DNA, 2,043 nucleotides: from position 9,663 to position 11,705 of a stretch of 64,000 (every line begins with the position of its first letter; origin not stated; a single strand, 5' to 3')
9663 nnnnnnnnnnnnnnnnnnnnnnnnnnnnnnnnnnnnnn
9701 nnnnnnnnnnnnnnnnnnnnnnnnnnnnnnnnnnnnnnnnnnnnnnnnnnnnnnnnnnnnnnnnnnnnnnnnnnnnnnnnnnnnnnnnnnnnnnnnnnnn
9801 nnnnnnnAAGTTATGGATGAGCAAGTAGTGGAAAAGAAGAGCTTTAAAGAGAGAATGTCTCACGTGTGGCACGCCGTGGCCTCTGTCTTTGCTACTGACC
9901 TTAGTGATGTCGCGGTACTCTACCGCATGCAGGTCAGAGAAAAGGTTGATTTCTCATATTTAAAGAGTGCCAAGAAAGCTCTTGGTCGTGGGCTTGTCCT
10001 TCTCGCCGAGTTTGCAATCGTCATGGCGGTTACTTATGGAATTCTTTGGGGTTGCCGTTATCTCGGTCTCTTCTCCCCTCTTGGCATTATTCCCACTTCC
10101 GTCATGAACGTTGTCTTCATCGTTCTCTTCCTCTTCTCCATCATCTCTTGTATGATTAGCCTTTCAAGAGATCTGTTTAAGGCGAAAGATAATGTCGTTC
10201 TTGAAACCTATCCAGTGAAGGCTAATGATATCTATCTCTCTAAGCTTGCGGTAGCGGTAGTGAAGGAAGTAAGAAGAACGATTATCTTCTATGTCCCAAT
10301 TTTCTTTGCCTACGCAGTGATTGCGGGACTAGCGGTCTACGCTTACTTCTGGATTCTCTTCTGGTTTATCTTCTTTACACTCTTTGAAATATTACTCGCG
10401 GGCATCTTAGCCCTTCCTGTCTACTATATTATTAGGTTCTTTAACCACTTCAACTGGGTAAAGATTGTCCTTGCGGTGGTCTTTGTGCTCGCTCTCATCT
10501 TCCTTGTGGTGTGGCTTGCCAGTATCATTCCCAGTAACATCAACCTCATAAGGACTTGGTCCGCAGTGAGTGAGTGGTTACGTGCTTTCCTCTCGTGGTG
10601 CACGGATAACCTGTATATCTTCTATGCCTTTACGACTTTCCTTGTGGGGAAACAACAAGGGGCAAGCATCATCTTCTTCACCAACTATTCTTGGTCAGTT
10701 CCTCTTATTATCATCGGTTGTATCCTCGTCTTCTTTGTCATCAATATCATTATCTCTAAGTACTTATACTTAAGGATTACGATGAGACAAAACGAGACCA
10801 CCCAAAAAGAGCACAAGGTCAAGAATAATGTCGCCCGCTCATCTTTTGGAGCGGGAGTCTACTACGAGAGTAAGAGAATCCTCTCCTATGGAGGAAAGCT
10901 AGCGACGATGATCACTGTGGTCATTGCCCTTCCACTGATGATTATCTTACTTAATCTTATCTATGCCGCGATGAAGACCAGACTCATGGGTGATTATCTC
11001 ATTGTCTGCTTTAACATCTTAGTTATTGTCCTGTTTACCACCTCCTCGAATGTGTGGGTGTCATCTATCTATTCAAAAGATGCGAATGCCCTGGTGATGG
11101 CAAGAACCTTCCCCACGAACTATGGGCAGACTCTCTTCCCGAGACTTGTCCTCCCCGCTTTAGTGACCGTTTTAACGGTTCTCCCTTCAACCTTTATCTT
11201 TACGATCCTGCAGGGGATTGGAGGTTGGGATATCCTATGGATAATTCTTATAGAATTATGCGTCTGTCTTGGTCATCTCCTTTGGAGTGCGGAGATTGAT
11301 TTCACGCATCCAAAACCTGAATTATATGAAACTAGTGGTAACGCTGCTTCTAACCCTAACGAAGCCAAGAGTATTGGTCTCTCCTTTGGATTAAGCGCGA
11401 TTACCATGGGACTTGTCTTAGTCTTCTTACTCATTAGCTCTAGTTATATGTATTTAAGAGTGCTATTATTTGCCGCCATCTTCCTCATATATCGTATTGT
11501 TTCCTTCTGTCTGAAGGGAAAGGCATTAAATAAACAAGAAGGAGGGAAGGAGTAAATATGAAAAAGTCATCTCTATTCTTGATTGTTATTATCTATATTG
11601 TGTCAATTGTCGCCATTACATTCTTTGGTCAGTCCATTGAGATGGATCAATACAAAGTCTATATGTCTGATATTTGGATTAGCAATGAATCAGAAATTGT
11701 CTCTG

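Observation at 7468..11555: ABC protein with a reversed, oversized membrane domain and non-canonical ATPase motifs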

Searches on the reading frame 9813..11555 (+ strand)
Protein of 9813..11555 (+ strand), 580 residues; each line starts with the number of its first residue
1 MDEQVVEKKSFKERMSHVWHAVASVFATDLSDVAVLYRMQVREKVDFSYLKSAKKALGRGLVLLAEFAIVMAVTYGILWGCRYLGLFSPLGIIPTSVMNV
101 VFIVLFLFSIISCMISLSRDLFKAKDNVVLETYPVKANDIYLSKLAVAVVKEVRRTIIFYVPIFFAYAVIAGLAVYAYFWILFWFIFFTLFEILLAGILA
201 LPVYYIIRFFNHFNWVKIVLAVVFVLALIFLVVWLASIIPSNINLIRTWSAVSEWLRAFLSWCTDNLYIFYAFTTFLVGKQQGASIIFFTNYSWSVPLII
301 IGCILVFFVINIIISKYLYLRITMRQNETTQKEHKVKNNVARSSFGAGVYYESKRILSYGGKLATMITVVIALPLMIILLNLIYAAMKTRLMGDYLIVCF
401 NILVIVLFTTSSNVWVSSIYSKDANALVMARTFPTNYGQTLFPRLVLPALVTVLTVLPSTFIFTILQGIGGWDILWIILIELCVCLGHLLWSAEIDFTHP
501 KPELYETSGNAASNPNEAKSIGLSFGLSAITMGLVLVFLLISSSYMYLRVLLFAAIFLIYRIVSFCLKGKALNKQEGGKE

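Call 3: search_protein_families(library=pfam, proteins=[window:9813-11555:+], max_evalue=0.1)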
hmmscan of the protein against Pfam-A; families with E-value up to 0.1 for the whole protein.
window:9813-11555:+ (580 aa): 0 families

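Call 4: search_protein_families(library=ncbifam, proteins=[window:9813-11555:+], max_evalue=0.1)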
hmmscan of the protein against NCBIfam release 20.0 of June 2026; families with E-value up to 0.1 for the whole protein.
window:9813-11555:+ (580 aa): 0 families

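Call 7: search_protein_families(library=pfam, proteins=[window:9813-11555:+], max_evalue=10)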
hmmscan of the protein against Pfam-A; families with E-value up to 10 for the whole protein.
window:9813-11555:+ (580 aa): 2 families
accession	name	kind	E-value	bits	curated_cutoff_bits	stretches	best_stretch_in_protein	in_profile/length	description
PF06305.16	LapA_dom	-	0.26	11.6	28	1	288-333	11-56/64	Lipopolysaccharide assembly protein A domain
PF12553.13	DUF3742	-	0.89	10.1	27.2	1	281-356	37-113/120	Protein of unknown function (DUF3742)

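Call 8: find_homologous_proteins(query=window:9813-11555:+, max_evalue=0.001)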
Query window:9813-11555:+ (580 aa): 17 proteins with E <= 0.001 among 8000 candidates.
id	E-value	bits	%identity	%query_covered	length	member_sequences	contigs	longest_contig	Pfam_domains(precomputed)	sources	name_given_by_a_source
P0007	0.0e+0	1253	100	100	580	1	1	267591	-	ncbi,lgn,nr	ncbi:MAG: hypothetical protein LUC31_02695 [Coprobacillus sp.]|nr:hypothetical protein [Coprobacillu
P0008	0.0e+0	1134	89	100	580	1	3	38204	-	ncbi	-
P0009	1.9e-231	788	65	98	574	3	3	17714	PF16949.12,PF09847.17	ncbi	-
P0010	1.9e-175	603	51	99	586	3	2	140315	-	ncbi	-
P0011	2.7e-175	603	50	98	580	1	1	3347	-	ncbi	-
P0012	6.0e-170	585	49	97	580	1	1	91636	PF16949.12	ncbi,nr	ncbi:MAG: hypothetical protein LUC16_02635 [Coprobacillus sp.]|nr:hypothetical protein [Coprobacillu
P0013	6.4e-158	545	48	94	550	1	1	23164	PF16949.12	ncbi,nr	ncbi:MAG: hypothetical protein LUE27_11340 [Clostridia bacterium]|nr:hypothetical protein [Clostridi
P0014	2.1e-144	501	47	93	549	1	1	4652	PF16949.12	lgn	-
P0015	1.1e-141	492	46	93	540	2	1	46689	PF09847.17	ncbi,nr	ncbi:MAG: hypothetical protein LUD29_05345 [Clostridia bacterium]|nr:hypothetical protein [Clostridi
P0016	5.4e-141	489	47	93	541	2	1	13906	PF16949.12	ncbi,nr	ncbi:MAG: hypothetical protein LUD29_01150 [Clostridia bacterium]|nr:hypothetical protein [Clostridi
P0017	2.5e-137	477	46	93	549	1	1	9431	PF09847.17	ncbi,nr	ncbi:MAG: hypothetical protein LUD47_03695 [Clostridia bacterium]|nr:hypothetical protein [Clostridi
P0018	2.3e-130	454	44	93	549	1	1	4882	PF16949.12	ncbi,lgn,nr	ncbi:MAG: hypothetical protein LUD47_01120 [Clostridia bacterium]|nr:hypothetical protein [Clostridi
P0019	2.5e-118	415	40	94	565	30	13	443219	PF16949.12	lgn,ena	-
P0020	9.3e-117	409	41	93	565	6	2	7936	PF16949.12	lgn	-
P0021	2.4e-108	382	40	93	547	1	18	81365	PF16949.12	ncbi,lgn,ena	-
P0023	6.9e-65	238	28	98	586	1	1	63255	-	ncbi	-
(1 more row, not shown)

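Call 10: find_encoding_contigs(protein=P0013, flank=6000, max_places=3)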
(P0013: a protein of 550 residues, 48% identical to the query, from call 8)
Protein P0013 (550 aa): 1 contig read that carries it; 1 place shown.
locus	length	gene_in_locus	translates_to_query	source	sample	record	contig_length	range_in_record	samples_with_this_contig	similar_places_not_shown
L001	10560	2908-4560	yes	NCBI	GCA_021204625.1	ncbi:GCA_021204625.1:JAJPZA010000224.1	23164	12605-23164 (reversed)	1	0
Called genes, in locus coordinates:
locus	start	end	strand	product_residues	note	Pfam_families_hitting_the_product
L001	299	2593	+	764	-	PF14808:TMEM164, PF00005:ABC_tran, PF13304:AAA_21 (weak)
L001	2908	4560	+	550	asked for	PF16949:ABC_tran_2 (weak)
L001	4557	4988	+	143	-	-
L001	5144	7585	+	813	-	-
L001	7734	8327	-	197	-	PF04263:TPK_catalytic, PF04265:TPK_B1_binding (weak)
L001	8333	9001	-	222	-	PF00834:Ribul_P_3_epim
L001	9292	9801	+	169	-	PF13238:AAA_18 (weak), PF13671:AAA_33 (faint), PF01202:SKI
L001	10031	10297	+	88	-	-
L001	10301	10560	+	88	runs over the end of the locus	-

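Call 11: find_encoding_contigs(protein=P0019, flank=6000, max_places=3)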
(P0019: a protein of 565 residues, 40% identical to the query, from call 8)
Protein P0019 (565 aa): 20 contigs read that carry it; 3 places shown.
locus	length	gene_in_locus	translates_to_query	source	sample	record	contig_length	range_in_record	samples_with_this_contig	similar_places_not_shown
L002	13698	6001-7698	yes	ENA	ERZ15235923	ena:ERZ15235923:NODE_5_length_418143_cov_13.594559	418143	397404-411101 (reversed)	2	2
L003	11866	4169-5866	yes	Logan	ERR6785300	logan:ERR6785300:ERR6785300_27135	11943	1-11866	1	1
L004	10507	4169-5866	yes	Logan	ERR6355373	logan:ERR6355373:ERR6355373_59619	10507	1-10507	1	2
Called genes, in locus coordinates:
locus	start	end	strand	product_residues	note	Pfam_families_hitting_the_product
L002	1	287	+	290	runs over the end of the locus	PF00365:PFK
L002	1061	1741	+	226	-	-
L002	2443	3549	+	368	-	PF01663:Phosphodiest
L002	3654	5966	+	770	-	PF14808:TMEM164, PF00005:ABC_tran, PF13304:AAA_21 (faint)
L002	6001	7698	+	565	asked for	PF16949:ABC_tran_2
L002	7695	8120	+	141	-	-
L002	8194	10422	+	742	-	-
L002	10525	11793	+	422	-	PF00675:Peptidase_M16, PF05193:Peptidase_M16_C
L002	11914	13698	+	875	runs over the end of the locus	PF01326:PPDK_N, PF00391:PEP-utilizers, PF02896:PEP-utilizers_C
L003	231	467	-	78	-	-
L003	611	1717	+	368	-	PF01663:Phosphodiest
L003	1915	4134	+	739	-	PF14808:TMEM164, PF00005:ABC_tran, PF13304:AAA_21 (faint)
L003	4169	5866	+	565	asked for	PF16949:ABC_tran_2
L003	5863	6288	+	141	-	-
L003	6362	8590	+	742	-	-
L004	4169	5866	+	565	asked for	PF16949:ABC_tran_2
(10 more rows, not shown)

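Call 12: find_encoding_contigs(protein=P0023, flank=7000, max_places=2)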
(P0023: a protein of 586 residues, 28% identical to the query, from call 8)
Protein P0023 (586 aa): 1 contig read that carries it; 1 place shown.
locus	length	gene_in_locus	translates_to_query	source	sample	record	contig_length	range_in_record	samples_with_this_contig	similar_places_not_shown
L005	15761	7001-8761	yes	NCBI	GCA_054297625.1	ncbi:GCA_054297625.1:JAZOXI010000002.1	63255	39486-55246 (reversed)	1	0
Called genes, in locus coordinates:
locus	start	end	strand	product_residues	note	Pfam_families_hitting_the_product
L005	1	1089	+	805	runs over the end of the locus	PF00122:E1-E2_ATPase, PF00702:Hydrolase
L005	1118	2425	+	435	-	PF07690:MFS_1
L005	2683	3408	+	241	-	-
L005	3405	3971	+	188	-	PF02441:Flavoprotein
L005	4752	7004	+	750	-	PF14808:TMEM164, PF00005:ABC_tran, PF13304:AAA_21 (weak)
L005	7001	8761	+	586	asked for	-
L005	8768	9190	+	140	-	-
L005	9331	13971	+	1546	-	PF07523:Big_3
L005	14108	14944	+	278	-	PF00781:DAGK_cat, PF19279:YegS_C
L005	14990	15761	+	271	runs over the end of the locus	PF00106:adh_short, PF01370:Epimerase (weak), PF08659:KR, PF13561:adh_short_C2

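Call 13: find_encoding_contigs(protein=P0021, flank=7000, max_places=2)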
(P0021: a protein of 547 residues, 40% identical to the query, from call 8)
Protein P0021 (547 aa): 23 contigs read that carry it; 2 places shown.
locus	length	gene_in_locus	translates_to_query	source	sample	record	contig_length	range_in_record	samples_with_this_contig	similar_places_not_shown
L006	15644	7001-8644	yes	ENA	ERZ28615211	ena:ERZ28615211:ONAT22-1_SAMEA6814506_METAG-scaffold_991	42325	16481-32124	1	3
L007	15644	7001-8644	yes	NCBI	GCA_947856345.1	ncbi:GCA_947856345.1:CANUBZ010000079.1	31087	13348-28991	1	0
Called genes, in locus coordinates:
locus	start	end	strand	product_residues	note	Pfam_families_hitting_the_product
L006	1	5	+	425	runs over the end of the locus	PF14281:PDDEXK_4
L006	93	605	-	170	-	-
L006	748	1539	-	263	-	PF12730:ABC2_membrane_4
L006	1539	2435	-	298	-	PF00005:ABC_tran, PF13304:AAA_21 (faint)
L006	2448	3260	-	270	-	PF12730:ABC2_membrane_4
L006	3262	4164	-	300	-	PF00005:ABC_tran, PF13304:AAA_21 (weak)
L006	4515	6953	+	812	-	PF14808:TMEM164, PF00005:ABC_tran, PF13304:AAA_21 (weak)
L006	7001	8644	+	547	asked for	PF16949:ABC_tran_2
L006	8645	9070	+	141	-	-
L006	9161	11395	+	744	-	-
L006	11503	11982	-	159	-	PF00293:NUDIX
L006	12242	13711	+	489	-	-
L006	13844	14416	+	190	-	-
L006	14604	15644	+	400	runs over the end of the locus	PF01266:DAO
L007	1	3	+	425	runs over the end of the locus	PF14281:PDDEXK_4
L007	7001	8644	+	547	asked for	PF16949:ABC_tran_2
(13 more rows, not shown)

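Call 14: find_encoding_contigs(protein=P0010, flank=7000, max_places=2)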
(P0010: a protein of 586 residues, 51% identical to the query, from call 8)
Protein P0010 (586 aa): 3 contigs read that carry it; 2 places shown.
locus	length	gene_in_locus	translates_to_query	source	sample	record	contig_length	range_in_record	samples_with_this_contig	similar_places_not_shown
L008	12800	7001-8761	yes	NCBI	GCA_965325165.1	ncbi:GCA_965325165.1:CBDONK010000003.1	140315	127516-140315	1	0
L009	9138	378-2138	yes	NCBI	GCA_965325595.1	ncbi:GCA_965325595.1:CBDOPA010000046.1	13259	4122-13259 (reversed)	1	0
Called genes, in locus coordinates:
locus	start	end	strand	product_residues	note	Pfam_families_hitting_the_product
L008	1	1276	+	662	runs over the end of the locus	PF12822:ECF_trnsprt, PF01546:Peptidase_M20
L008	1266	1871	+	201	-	PF02390:Methyltransf_4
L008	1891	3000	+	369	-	PF02749:QRPTase_N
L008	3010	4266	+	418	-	PF00579:tRNA-synt_1b, PF22421:SYY_C-terminal, PF01479:S4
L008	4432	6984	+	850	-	PF14808:TMEM164, PF00005:ABC_tran, PF13304:AAA_21 (faint)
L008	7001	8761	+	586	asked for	-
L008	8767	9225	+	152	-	-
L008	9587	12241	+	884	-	-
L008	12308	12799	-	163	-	?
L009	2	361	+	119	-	?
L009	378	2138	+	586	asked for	-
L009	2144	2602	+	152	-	-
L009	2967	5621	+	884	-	-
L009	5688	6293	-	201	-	PF00163:Ribosomal_S4, PF01479:S4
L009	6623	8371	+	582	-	PF06160:EzrA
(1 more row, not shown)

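Call 37: search_solved_structures(query=A4, max_evalue=10, show_alignments=1)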
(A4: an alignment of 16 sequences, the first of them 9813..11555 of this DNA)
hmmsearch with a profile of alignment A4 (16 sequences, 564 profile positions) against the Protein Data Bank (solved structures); distinct sequences matched with E-value up to 10: 0.

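Call 38: search_protein_families(library=pfam, alignment_id=A4, max_evalue=1)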
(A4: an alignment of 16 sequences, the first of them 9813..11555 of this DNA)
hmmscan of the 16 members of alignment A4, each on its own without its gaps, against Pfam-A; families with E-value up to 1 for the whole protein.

A. member 1, window:9813-11555:+ (580 aa): 2 families
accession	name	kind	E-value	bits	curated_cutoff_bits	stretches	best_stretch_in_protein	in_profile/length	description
PF06305.16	LapA_dom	-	0.26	11.6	28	1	288-333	11-56/64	Lipopolysaccharide assembly protein A domain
PF12553.13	DUF3742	-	0.89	10.1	27.2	1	281-356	37-113/120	Protein of unknown function (DUF3742)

B. families by the number of members that match (of 16 scanned): 12 families
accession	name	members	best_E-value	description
PF16949.11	ABC_tran_2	14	1.2e-07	Putative ATP-binding cassette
PF04689.18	S1FA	2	0.0062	DNA binding protein S1FA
PF12553.13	DUF3742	2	0.25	Protein of unknown function (DUF3742)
PF19066.5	P9_TM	1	0.029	Minor capsid protein P9 transmembrane helices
PF06422.18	PDR_CDR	1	0.071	CDR ABC transporter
PF23494.1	bPH_10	1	0.15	YqeB-like bacterial PH domain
PF06305.16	LapA_dom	1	0.26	Lipopolysaccharide assembly protein A domain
PF07457.16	DUF1516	1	0.32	Protein of unknown function (DUF1516)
PF15468.11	DUF4636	1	0.35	Domain of unknown function (DUF4636)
PF14828.11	Amnionless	1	0.64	Amnionless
PF15844.10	TMCCDC2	1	0.67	Transmembrane and coiled-coil domain-containing protein 2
PF23532.1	Microp_apicomplexa_18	1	0.82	Apicomplexa microprotein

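Call 68: predict_structure(alignment_id=A4)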
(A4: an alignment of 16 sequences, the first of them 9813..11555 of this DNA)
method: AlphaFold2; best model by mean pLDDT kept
length: 580 residues; sequences in the alignment: 16
mean_pLDDT: 73.9   pTM: 0.58
mean pLDDT of the five models: 73.9, 73.7, 71.2, 70.7, 66.9
residues with pLDDT >= 90: 21; 70-90: 360; 50-70: 161; < 50: 38
segments of 3 or more residues with pLDDT < 50: 1-9, 327-339, 507-511, 576-580
pLDDT, mean of each block of 10 residues (from residue 1): 46 58 58 77 67 76 84 85 71 82 87 81 70 73 83 86 88 84 89 85 74 71 70 62 55 74 84 85 66 77 84 68 52 43 66 67 68 72 59 71 86 79 57 62 82 86 78 86 91 82 56 70 86 83 79 90 84 51
secondary structure, 60 per line:
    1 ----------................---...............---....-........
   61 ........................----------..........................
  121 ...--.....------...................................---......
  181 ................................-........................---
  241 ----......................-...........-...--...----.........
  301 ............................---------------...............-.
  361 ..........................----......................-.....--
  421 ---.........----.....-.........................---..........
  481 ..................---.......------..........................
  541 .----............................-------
elements in order: H11-26 H30-44 H48-51 H53-84 H95-123 H126-130 H137-171 H175-212 H214-237 H245-266 H268-278 E280-282 E285-287 H292-328 H344-358 H360-386 H391-412 H414-418 H424-432 H437-441 H443-467 H471-498 H502-508 H515-541 H546-573
